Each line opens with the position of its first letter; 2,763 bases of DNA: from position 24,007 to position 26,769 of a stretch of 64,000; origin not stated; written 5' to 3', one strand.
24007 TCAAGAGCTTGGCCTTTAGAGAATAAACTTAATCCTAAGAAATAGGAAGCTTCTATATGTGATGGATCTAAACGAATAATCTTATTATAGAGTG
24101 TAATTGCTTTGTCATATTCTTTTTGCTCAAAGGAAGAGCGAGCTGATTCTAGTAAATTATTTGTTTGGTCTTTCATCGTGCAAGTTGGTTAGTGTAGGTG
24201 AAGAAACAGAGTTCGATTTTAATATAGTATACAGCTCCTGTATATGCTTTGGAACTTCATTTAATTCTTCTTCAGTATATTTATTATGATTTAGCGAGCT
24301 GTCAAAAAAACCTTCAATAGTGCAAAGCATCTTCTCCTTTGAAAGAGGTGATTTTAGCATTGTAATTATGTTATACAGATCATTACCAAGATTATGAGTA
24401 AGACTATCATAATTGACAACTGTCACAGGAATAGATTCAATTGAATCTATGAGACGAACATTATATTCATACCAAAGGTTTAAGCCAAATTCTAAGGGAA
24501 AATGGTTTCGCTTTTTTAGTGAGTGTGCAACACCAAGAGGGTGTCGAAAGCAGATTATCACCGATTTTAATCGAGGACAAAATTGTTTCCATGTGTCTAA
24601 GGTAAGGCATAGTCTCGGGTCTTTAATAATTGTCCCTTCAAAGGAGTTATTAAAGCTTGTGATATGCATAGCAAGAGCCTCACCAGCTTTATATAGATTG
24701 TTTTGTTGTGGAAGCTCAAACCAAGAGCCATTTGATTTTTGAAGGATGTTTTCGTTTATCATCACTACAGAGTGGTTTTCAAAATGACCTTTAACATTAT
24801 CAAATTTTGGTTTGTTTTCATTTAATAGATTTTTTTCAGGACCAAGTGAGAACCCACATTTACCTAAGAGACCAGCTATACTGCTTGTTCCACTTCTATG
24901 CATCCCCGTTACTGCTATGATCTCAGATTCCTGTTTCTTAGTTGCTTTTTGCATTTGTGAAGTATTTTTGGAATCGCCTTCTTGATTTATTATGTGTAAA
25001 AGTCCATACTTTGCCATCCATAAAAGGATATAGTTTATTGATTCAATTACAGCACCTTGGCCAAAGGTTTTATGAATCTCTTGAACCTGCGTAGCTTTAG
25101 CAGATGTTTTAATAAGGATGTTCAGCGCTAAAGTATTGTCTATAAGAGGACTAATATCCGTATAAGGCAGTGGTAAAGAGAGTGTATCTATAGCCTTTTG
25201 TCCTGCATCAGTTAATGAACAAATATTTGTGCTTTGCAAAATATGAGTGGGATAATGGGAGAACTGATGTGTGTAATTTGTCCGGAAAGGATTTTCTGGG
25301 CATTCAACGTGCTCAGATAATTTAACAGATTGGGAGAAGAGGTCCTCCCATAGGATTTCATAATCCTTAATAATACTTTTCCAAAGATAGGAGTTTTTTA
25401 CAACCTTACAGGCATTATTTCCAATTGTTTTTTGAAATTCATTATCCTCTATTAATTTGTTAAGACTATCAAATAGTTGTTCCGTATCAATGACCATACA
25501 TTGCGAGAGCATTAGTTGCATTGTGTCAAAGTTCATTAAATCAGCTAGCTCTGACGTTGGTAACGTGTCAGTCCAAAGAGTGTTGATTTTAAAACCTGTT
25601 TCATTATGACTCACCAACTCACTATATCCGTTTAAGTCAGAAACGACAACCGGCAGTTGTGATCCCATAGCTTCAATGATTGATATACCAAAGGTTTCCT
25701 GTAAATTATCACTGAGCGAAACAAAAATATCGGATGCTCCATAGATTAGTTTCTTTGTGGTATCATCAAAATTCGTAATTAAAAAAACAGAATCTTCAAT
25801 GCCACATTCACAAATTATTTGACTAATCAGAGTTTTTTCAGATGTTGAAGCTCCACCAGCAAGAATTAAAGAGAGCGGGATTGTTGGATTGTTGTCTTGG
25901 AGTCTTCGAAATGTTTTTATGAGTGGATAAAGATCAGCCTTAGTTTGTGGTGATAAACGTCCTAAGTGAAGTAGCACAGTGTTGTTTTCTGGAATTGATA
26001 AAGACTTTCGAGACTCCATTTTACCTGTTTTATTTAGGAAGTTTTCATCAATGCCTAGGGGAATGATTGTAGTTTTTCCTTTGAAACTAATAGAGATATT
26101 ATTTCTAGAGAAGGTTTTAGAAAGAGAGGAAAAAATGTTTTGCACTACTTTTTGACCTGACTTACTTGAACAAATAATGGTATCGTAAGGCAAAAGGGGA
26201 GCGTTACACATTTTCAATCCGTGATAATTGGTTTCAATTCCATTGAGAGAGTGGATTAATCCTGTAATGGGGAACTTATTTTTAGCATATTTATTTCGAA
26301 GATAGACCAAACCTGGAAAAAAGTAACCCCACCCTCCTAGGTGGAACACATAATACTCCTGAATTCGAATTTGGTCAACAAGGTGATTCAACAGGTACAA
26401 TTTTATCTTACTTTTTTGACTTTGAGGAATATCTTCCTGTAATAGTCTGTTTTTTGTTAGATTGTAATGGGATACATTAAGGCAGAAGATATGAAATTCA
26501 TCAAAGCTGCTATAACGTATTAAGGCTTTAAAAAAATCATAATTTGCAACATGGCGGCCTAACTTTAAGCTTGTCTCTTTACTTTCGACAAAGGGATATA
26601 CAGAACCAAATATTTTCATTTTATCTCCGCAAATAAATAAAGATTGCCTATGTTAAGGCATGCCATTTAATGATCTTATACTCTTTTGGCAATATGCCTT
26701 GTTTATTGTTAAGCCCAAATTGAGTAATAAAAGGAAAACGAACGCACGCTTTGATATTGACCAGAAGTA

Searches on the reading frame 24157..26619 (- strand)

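Call 46: search_protein_families(library=pfam, proteins=[window:24157-26619:-], max_evalue=0.001)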
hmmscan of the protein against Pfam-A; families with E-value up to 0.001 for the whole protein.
window:24157-26619:- (820 aa): 3 families
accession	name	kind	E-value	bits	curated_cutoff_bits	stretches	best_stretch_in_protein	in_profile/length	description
PF00534.26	Glycos_transf_1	-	1.9e-23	83.3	26.4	1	202-345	4-140/172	Glycosyl transferases group 1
PF13692.12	Glyco_trans_1_4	-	2.3e-16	60.7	27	1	215-346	3-125/142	Glycosyl transferases group 1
PF20706.3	GT4-conflict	-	0.0004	19.9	26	1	208-339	193-323/385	Family 4 Glycosyltransferase in conflict systems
